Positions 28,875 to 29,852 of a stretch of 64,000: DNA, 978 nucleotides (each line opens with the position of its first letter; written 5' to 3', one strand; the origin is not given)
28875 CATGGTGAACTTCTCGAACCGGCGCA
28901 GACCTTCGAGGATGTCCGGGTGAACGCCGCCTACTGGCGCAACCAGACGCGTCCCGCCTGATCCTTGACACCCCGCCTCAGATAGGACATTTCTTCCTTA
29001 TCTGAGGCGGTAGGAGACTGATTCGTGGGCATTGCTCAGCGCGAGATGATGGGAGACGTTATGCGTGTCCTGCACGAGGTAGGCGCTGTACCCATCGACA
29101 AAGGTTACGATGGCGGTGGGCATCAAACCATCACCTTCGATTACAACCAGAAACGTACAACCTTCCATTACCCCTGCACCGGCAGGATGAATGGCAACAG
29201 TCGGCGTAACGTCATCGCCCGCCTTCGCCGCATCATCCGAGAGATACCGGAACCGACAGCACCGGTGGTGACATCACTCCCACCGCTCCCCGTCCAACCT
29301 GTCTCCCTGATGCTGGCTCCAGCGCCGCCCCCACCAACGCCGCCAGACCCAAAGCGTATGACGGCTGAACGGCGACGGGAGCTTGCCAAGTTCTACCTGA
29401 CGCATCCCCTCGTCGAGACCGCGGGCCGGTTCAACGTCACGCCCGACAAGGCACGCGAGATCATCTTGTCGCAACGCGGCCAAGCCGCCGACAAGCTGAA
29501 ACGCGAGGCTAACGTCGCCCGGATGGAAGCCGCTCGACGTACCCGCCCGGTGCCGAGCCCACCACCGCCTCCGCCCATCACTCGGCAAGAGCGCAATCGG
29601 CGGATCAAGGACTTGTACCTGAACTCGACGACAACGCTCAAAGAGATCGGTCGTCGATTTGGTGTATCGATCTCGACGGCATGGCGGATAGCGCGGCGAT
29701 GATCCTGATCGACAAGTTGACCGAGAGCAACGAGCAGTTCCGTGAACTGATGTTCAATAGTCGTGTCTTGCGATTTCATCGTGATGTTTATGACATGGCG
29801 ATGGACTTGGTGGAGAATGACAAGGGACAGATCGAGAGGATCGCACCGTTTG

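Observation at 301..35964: Thirteen copies of a ~60-bp promoter-leader cassette with a near-invariant spacer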

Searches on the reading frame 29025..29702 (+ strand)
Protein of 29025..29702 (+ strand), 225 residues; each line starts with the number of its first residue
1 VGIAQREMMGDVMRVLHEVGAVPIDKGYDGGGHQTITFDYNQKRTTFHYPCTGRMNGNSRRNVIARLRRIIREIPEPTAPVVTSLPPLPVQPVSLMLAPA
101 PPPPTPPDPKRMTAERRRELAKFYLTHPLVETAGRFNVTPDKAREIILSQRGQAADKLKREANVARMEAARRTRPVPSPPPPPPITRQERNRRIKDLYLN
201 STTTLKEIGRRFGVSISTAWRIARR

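Call 41: search_protein_families(library=pfam, max_evalue=1, proteins=[window:29025-29702:+])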
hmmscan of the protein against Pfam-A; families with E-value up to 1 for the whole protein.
window:29025-29702:+ (225 aa): 10 families
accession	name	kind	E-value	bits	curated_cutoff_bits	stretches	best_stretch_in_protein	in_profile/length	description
PF13518.12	HTH_28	-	0.0081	16.7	25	0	198-219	9-29/52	Helix-turn-helix domain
PF13384.12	HTH_23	-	0.0088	16.3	24.6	1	203-225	18-40/50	Homeodomain-like domain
PF04545.22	Sigma70_r4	-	0.012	15.5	24.1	1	200-224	18-42/50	Sigma-70, region 4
PF13542.12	HTH_Tnp_ISL3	-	0.016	15.1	27.4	1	202-225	27-49/51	Helix-turn-helix domain of transposase family ISL3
PF13412.12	HTH_24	-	0.032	14.2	21.9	1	198-225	13-40/48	Winged helix-turn-helix DNA-binding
PF13613.12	HTH_Tnp_4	-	0.045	13.8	27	1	204-223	21-40/53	Helix-turn-helix of DDE superfamily endonuclease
PF08279.18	HTH_11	-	0.11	12.8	25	1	201-221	14-34/55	HTH domain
PF06200.19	tify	-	0.14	11.9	27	1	136-148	18-31/34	tify domain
PF13472.12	Lipase_GDSL_2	-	0.16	12.9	32.9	0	62-124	87-135/178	GDSL-like Lipase/Acylhydrolase family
PF13404.12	HTH_AsnC-type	-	0.53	10.6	27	1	200-221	15-36/42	AsnC-type helix-turn-helix domain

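Call 47: search_protein_families(library=phrogs, max_evalue=0.01, proteins=[window:29025-29702:+])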
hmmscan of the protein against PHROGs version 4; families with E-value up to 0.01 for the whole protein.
window:29025-29702:+ (225 aa): 2 families
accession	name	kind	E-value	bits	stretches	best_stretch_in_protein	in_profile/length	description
phrog_836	-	transcription regulation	0.001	20.2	1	184-225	79-119/133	late transcriptional activator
phrog_6223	-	transcription regulation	0.0034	18.4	1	193-224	6-39/73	transcriptional repressor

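Call 65: search_protein_families(library=ncbifam, max_evalue=0.1, proteins=[window:29025-29702:+])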
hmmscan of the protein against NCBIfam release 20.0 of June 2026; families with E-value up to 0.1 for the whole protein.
window:29025-29702:+ (225 aa): 2 families
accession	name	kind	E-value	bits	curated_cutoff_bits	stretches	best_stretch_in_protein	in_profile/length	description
NF003257.0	PRK04217.1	equivalog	0.06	13.5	115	1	152-222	8-78/110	hypothetical protein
NF006787.0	PRK09294.1-1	subfamily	0.07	12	396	1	142-218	155-229/420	acyltransferase PapA5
